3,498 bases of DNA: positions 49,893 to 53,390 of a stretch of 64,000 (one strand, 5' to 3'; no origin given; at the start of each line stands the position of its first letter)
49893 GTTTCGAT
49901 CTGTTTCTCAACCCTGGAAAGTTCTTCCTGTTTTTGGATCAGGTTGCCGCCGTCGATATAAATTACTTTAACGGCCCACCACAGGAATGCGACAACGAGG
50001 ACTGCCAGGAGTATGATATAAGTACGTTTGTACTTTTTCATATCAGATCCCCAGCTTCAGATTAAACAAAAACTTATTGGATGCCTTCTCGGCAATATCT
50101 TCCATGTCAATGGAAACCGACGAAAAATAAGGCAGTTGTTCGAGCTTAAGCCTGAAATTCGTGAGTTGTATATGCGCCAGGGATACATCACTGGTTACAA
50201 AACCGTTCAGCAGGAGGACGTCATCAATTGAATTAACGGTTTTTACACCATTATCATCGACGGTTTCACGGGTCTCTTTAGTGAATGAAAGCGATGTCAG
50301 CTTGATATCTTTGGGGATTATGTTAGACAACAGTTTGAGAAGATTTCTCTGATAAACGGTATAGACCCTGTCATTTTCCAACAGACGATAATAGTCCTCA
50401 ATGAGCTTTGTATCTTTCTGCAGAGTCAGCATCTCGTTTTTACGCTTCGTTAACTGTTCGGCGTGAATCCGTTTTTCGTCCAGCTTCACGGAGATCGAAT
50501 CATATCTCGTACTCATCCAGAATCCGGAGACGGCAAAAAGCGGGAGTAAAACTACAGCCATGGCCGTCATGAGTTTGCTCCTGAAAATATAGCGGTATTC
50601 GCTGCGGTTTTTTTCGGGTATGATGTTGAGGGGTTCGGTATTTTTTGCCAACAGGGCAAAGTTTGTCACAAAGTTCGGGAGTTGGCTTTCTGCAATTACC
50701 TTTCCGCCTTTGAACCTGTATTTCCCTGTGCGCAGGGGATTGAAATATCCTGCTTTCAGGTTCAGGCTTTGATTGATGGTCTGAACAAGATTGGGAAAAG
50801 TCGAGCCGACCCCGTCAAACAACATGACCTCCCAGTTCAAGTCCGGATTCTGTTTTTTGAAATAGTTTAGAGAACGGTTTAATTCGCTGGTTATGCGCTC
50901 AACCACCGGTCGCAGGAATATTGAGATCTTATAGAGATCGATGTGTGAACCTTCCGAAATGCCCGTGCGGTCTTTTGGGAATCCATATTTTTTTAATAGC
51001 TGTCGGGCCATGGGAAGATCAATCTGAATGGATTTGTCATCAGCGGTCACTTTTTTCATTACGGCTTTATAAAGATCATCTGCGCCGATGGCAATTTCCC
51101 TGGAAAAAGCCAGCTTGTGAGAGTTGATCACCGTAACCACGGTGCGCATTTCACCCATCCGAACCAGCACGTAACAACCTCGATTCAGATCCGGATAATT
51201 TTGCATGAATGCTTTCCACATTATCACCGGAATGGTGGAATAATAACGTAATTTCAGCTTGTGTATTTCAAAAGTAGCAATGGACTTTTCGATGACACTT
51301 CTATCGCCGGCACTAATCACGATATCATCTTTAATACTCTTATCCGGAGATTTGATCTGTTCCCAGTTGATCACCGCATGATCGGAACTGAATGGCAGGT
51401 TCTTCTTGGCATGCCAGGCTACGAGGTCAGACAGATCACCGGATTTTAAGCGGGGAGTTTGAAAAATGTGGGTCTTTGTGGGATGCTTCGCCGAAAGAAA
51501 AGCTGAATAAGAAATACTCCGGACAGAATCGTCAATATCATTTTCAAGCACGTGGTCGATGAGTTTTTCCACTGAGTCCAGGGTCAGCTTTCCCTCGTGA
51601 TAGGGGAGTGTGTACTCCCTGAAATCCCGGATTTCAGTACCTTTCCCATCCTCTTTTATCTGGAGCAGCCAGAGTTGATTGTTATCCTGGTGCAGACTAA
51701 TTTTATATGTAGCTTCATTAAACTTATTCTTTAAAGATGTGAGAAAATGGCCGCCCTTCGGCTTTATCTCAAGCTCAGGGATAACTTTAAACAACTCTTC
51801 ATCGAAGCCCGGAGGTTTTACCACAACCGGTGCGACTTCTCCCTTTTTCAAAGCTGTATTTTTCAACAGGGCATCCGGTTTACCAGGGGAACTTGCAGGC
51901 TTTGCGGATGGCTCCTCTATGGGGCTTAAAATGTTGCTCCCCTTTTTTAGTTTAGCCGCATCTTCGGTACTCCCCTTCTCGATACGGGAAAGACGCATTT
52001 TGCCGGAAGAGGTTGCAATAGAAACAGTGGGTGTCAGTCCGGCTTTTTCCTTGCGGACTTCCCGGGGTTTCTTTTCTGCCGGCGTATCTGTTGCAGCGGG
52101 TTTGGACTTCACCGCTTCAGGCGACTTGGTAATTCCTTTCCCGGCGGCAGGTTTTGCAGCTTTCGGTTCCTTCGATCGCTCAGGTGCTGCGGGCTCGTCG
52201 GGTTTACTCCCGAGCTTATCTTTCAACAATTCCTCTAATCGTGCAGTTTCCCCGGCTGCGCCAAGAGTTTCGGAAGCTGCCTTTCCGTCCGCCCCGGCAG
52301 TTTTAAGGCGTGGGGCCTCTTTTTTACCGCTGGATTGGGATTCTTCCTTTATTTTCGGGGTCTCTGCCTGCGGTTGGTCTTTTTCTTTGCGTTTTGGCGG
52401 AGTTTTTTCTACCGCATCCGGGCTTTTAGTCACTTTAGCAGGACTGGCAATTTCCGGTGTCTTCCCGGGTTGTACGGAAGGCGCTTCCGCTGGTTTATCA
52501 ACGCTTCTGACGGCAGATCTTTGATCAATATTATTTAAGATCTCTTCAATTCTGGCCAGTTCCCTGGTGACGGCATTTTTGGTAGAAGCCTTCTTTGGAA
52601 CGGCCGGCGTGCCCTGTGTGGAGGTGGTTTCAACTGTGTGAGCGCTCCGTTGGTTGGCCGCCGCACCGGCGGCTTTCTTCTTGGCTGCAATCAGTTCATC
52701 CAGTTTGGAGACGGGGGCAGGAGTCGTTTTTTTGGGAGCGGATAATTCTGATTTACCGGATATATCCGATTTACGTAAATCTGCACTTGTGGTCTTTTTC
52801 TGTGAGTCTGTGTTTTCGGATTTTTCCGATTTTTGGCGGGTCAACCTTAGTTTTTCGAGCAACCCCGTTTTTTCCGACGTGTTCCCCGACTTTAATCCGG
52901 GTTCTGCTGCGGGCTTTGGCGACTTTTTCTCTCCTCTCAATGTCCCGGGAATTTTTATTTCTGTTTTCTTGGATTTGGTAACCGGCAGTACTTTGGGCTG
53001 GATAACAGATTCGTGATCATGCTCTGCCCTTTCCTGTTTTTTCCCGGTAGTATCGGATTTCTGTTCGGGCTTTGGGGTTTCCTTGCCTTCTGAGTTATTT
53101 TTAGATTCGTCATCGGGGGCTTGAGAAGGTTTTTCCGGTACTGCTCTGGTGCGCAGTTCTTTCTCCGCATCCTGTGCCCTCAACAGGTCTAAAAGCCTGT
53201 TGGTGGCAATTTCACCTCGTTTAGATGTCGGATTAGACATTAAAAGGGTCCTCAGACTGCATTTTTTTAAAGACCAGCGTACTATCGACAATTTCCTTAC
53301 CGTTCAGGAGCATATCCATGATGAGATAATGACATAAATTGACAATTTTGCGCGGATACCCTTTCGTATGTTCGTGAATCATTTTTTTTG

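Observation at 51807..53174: PilM-PilN fusion carries a ~450-aa basic, Pro/Lys/Ala/Glu/Ser/Thr-rich cytoplasmic region punctuated by short Leu-rich helical motifs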

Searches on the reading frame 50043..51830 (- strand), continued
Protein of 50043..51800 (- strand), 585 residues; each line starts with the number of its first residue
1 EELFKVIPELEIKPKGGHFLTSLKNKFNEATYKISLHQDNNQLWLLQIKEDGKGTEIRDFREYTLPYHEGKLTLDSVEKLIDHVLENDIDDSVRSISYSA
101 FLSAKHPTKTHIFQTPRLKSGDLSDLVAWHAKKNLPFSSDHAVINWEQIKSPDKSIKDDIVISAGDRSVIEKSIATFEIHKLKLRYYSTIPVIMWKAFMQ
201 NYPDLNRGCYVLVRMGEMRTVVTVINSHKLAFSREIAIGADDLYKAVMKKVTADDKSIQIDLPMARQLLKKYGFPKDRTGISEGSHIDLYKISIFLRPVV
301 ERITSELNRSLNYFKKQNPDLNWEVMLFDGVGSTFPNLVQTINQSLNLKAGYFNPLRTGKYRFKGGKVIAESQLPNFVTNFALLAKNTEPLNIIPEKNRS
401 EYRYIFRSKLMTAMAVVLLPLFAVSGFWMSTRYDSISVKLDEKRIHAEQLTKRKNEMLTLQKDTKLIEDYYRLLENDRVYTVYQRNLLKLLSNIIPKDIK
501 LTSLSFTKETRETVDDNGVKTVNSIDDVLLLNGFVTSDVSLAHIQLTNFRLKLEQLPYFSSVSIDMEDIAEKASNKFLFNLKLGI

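Call 50: find_encoding_contigs(protein=P0089, flank=6000, max_places=1)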
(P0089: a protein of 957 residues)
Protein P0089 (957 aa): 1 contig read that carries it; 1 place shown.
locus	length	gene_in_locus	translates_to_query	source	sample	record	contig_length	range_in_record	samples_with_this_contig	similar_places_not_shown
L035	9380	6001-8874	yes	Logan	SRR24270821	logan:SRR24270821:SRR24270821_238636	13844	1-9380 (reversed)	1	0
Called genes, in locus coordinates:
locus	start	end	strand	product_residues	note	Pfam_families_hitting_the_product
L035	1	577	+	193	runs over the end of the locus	PF01812:5-FTHF_cyc-lig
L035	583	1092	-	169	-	-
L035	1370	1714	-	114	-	PF00903:Glyoxalase, PF22677:Ble-like_N (weak)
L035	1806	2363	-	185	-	-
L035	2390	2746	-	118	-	-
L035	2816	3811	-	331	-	PF00069:Pkinase, PF07714:PK_Tyr_Ser-Thr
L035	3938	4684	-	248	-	-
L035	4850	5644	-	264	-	PF00072:Response_reg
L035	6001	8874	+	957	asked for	PF11104:PilM_2, PF14450:FtsA (weak)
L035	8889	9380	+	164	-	?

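Call 52: list_cluster_members(proteins=[P0056, P0060, P0070, P0076, P0087, P0092, P0095, P0119, P0107, P0170])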
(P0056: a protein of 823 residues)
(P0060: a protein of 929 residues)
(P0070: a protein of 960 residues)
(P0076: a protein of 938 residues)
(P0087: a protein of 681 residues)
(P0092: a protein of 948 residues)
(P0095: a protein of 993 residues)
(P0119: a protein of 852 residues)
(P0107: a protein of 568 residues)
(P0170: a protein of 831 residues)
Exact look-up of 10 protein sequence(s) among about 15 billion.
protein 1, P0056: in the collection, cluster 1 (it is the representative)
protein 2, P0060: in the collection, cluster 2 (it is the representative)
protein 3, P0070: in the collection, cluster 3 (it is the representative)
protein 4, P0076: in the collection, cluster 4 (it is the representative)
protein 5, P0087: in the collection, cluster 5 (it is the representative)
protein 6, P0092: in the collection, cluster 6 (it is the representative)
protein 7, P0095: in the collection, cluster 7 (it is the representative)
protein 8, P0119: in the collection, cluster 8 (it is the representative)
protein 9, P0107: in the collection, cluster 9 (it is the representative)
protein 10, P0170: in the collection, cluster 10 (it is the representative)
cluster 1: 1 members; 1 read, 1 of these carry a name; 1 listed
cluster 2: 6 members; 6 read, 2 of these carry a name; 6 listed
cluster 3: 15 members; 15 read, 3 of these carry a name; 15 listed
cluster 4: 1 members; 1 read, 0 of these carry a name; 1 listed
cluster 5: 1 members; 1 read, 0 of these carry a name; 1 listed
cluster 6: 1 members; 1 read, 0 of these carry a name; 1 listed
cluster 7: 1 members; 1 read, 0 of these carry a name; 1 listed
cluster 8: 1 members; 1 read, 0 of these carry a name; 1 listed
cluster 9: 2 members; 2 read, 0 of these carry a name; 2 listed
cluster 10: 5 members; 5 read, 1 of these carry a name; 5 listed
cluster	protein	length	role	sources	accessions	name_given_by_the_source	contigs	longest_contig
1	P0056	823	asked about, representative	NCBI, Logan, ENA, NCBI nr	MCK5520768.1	MAG: pilus assembly protein PilM [Candidatus Marinimicrobia bacterium] | pilus assembly protein PilM [Candidatus Neomarinimicrobiota bacterium]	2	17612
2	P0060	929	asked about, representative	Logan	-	-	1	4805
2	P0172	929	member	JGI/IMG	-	Tfp pilus assembly PilM family ATPase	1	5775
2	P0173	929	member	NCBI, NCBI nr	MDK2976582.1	MAG: type pilus assembly protein PilM [Candidatus Marinimicrobia bacterium] | type pilus assembly protein PilM [Candidatus Neomarinimicrobiota bacterium]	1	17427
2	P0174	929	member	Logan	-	-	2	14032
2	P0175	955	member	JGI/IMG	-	-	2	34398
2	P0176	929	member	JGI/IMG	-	-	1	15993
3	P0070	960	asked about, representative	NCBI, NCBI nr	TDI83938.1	MAG: type IV pilus assembly protein PilM [Caldithrix sp.]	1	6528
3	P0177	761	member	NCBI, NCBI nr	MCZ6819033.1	MAG: type IV pilus assembly protein PilM, partial [Calditrichaeota bacterium] | type IV pilus assembly protein PilM [Calditrichota bacterium]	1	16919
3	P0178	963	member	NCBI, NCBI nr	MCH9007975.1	type IV pilus assembly protein PilM [candidate division KSB1 bacterium]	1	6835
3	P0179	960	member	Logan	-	-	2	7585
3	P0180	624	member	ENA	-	-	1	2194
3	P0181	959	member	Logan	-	-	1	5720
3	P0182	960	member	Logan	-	-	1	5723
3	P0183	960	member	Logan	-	-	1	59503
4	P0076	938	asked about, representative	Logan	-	-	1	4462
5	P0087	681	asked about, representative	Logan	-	-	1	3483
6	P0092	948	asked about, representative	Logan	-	-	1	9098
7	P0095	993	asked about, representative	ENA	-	-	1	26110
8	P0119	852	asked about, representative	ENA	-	-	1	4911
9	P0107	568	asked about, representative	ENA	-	-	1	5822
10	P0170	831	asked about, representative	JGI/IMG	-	-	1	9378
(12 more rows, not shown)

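Call 60: find_encoding_contigs(protein=P0107, flank=6000, max_places=1)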
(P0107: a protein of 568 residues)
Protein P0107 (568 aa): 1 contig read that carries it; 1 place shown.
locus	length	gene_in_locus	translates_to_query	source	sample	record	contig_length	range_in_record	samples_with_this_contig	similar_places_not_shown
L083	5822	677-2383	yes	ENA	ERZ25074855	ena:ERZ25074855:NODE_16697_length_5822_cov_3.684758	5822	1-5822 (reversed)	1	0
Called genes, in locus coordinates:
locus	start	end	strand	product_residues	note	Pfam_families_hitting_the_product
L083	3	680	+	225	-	?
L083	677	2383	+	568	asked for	PF11104:PilM_2, PF06723:MreB_Mbl (weak), PF14450:FtsA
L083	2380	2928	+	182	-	PF04612:T2SSM (weak), PF04350:PilO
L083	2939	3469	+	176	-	-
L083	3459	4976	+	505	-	PF21305:type_II_gspD_N0 (weak), PF07660:STN, PF07655:Secretin_N_2 (faint), PF00263:Secretin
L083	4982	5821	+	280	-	?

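Call 61: find_encoding_contigs(protein=P0183, flank=8000, max_places=1)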
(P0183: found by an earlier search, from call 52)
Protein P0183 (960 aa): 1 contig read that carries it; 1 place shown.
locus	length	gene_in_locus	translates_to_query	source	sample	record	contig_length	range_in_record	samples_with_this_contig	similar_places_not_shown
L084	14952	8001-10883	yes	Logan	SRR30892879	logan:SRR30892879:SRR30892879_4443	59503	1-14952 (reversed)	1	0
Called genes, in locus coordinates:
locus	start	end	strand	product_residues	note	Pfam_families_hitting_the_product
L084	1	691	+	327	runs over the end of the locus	PF00348:polyprenyl_synt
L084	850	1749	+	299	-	PF01370:Epimerase, PF04321:RmlD_sub_bind (weak), PF16363:GDP_Man_Dehyd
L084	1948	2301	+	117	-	PF02410:RsfS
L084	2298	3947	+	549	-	PF03485:Arg_tRNA_synt_N, PF00750:tRNA-synt_1d, PF09334:tRNA-synt_1g (faint), PF05746:DALR_1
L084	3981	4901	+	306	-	PF00294:PfkB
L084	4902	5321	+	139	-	PF01894:YjbQ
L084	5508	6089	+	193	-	PF12686:DUF3800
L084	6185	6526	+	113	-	PF18962:Por_Secre_tail (weak), PF13860:FlgD_ig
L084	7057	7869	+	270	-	PF00005:ABC_tran, PF02463:SMC_N (weak), PF13304:AAA_21 (faint)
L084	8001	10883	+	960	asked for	PF11104:PilM_2, PF14450:FtsA (weak)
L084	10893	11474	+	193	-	PF04350:PilO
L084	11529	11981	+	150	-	-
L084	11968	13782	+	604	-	PF07660:STN (weak), PF03958:Secretin_N (faint), PF00263:Secretin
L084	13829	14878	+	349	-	PF00437:T2SSE, PF13401:AAA_22 (faint), PF13555:AAA_29 (faint)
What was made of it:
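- The Calditrichota-type locus L084, which lacks the ATNRLL motif, still encodes a T2SSE-family (PilT-like) ATPase (call 61).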

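Call 62: find_encoding_contigs(protein=P0175, flank=6000, max_places=1)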
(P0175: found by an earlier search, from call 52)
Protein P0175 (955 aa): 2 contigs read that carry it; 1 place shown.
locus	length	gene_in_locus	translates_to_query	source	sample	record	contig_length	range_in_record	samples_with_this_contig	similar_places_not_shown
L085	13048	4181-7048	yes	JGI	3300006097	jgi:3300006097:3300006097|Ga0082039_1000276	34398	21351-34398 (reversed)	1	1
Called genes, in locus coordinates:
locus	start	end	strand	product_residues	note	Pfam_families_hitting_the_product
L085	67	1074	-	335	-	PF00106:adh_short, PF01073:3Beta_HSD, PF01370:Epimerase, PF02719:Polysacc_synt_2, PF04321:RmlD_sub_bind, PF05368:NmrA (faint), PF08659:KR (weak), PF16363:GDP_Man_Dehyd, +1 more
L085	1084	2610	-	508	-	PF00082:Peptidase_S8, PF18962:Por_Secre_tail (weak)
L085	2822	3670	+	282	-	PF13191:AAA_16 (faint), PF01637:ATPase_2 (weak), PF13401:AAA_22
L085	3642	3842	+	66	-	-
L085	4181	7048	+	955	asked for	PF11104:PilM_2 (weak)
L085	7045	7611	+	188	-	-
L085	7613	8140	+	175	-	PF23862:CdsD_C (weak)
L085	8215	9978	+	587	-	PF07660:STN (faint), PF00263:Secretin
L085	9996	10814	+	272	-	PF00437:T2SSE, PF13191:AAA_16 (weak)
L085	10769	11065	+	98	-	-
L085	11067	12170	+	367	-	PF00437:T2SSE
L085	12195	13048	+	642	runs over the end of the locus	PF00512:HisKA, PF02518:HATPase_c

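Call 66: predict_structure(alignment_id=A4)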
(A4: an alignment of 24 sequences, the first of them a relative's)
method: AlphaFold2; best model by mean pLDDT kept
length: 694 residues; sequences in the alignment: 24
mean_pLDDT: 74.0   pTM: 0.61
mean pLDDT of the five models: 74.0, 73.8, 73.0, 71.6, 71.0
residues with pLDDT >= 90: 147; 70-90: 329; 50-70: 101; < 50: 117
segments of 3 or more residues with pLDDT < 50: 1-12, 30-99, 125-127, 564-586, 624-631
pLDDT, mean of each block of 10 residues (from residue 1): 41 52 56 32 29 34 30 28 39 45 72 72 52 63 89 89 81 88 89 80 68 92 89 89 87 89 83 93 91 90 94 89 94 93 92 83 60 84 75 76 86 93 88 91 89 89 84 80 90 88 85 69 81 86 85 80 49 43 50 75 80 77 47 69 78 83 80 69 73 82
secondary structure, 60 per line:
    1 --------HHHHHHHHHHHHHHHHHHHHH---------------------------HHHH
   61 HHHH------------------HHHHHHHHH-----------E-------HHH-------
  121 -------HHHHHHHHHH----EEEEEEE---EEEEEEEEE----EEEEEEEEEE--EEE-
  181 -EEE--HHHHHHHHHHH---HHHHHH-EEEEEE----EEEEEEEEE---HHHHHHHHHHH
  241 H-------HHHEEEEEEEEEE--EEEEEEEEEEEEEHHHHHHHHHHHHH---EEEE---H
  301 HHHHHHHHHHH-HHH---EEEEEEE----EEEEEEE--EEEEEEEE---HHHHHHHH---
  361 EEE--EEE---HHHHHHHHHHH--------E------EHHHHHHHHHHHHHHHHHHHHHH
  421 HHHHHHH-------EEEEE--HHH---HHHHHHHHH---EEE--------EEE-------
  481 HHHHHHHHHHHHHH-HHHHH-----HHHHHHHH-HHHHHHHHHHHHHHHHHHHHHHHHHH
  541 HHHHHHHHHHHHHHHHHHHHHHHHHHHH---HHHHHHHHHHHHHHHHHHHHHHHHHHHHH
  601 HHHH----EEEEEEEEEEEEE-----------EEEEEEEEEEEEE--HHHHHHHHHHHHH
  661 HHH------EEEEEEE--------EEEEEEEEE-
elements in order (helices of 4 or more, strands of 3 or more residues): H9-29 H57-64 H83-91 H128-137 E142-148 E152-160 E165-174 E177-179 E182-184 H187-197 H201-206 E208-213 E218-226 H230-241 E252-261 E264-276 H277-289 E293-296 H300-311 E319-325 E330-336 E339-346 H350-357 E361-363 E366-368 H372-382 H399-427 E435-439 H448-456 E460-462 E471-473 H481-494 H496-500 H506-513 H515-568 H572-604 E609-621 E633-645 H648-663 E670-676 E685-693

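Call 80: search_protein_families(library=pfam, proteins=[P0119, P0139, P0057, P0070, P0095], max_evalue=0.001)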
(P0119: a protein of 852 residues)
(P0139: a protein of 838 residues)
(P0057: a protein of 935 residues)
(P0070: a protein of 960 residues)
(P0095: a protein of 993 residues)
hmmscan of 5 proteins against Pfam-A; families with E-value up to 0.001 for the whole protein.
P0119 (852 aa): 1 family
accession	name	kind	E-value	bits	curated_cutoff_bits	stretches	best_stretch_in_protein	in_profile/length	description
PF12840.13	HTH_20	-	5.3e-09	36.4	27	1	3-44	3-45/51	Helix-turn-helix domain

P0139 (838 aa): 4 families
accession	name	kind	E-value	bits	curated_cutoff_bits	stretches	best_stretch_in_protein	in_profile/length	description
PF12840.13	HTH_20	-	1.3e-06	28.7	27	1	18-57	8-48/51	Helix-turn-helix domain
PF01022.26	HTH_5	-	0.00012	22.3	22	1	19-58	7-46/47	Bacterial regulatory protein, arsR family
PF01978.25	TrmB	-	0.00016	21.9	25.6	1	20-62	15-57/68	Sugar-specific transcriptional regulator TrmB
PF21476.4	PF0610-like_N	-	0.00057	20.5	33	0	19-49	6-36/50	PF0610-like, N-terminal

P0057 (935 aa): 4 families
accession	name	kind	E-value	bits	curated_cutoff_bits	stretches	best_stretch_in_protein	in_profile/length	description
PF11104.14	PilM_2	-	6.4e-44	150.7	27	1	387-741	1-338/340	Type IV pilus assembly protein PilM;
PF14450.12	FtsA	-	5.1e-08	33.8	31.8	1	565-723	1-114/127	Cell division protein FtsA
PF06723.19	MreB_Mbl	-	1.2e-07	31.3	27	1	565-708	148-304/327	MreB/Mbl protein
PF05137.18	PilN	-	0.00048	20.6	22.8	0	842-935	2-78/78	Fimbrial assembly protein (PilN)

P0070 (960 aa): 2 families
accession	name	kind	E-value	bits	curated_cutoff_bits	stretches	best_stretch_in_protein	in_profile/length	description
PF11104.14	PilM_2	-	1e-32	113.9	27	1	413-767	1-339/340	Type IV pilus assembly protein PilM;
PF14450.12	FtsA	-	1.4e-07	32.3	31.8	1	591-762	1-127/127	Cell division protein FtsA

P0095 (993 aa): 1 family
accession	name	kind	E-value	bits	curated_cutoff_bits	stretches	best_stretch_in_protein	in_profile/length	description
PF11104.14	PilM_2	-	1.2e-23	84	27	1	446-803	1-337/340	Type IV pilus assembly protein PilM;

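Call 82: search_protein_families(library=pfam, alignment_id=A2, max_evalue=0.1)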
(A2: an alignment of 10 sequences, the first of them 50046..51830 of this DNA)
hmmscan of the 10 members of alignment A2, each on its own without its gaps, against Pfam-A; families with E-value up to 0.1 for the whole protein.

A. member 1, window:50046-51830:- (595 aa): 2 families
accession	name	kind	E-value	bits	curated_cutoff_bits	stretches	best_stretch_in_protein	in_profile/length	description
PF11104.14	PilM_2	-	6.6e-12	45.5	27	1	120-371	77-313/340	Type IV pilus assembly protein PilM;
PF05137.18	PilN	-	0.081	13.4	22.8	0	497-575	2-57/78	Fimbrial assembly protein (PilN)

B. families by the number of members that match (of 10 scanned): 9 families
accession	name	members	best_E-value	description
PF11104.14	PilM_2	10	9e-20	Type IV pilus assembly protein PilM;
PF14450.12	FtsA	3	0.01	Cell division protein FtsA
PF05137.18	PilN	2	0.015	Fimbrial assembly protein (PilN)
PF06723.19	MreB_Mbl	1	0.02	MreB/Mbl protein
PF01323.26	DSBA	1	0.037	DSBA-like thioredoxin domain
PF21522.3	MreB-like_C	1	0.046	Archaeal actin homologue MreB-like, C-terminal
PF19648.5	DUF6151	1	0.058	Family of unknown function (DUF6151)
PF20424.3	PilZN3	1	0.072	PilZN3 domain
PF19008.5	DUF5737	1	0.075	Family of unknown function (DUF5737)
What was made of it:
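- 50046..50510 (-): PilN-like periplasmic coiled coil plus ferredoxin-like domain (aa 911-1065). Pfam PilN is only 13.4 bits, E 0.08 (call 82).
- On PilN: PF05137 scores only 13.4 bits (E 0.08) against a cut-off of 22.8 (call 82).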

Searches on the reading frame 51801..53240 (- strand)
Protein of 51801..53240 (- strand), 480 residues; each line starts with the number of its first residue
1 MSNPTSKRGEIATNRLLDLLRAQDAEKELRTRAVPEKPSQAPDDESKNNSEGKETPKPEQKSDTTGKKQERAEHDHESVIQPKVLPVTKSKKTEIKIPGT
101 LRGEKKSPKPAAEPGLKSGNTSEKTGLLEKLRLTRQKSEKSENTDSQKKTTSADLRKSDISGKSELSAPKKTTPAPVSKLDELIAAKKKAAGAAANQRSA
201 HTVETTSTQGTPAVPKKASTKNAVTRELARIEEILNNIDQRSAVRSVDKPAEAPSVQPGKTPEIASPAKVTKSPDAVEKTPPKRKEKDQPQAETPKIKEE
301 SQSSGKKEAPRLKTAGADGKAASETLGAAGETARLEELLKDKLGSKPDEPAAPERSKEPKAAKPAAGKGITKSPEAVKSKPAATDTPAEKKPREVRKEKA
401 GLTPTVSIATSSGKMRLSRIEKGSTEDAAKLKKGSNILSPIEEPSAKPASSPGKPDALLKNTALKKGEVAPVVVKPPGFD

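Call 37: search_solved_structures(query=window:51801-53240:-, max_evalue=1)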
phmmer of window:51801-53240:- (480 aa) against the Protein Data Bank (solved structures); distinct sequences matched with E-value up to 1: 0.

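Call 38: search_protein_families(library=pfam, proteins=[window:51801-53240:-], max_evalue=10)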
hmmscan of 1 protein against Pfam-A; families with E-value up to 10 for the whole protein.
window:51801-53240:- (480 aa): 1 family
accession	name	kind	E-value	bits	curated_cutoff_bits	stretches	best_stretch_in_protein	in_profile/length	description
PF20698.3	PIN-TPR-GreABC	-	0.24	12.1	27.8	1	220-276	64-123/138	PIN domain associated with the TPR-GreAB-C-PIN system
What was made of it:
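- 51837..53147 (-): Intrinsically disordered, net-basic linker (aa 32-468). No Pfam or PDB match (calls 37, 38).
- Checked: Pfam at E<=10 gives only a 12-bit chance hit, and PDB sequences give nothing at E<=1 (calls 37, 38).
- Tried and rejected: I tested this with Pfam at E<=10 and PDB sequences at E<=1 (calls 37, 38).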
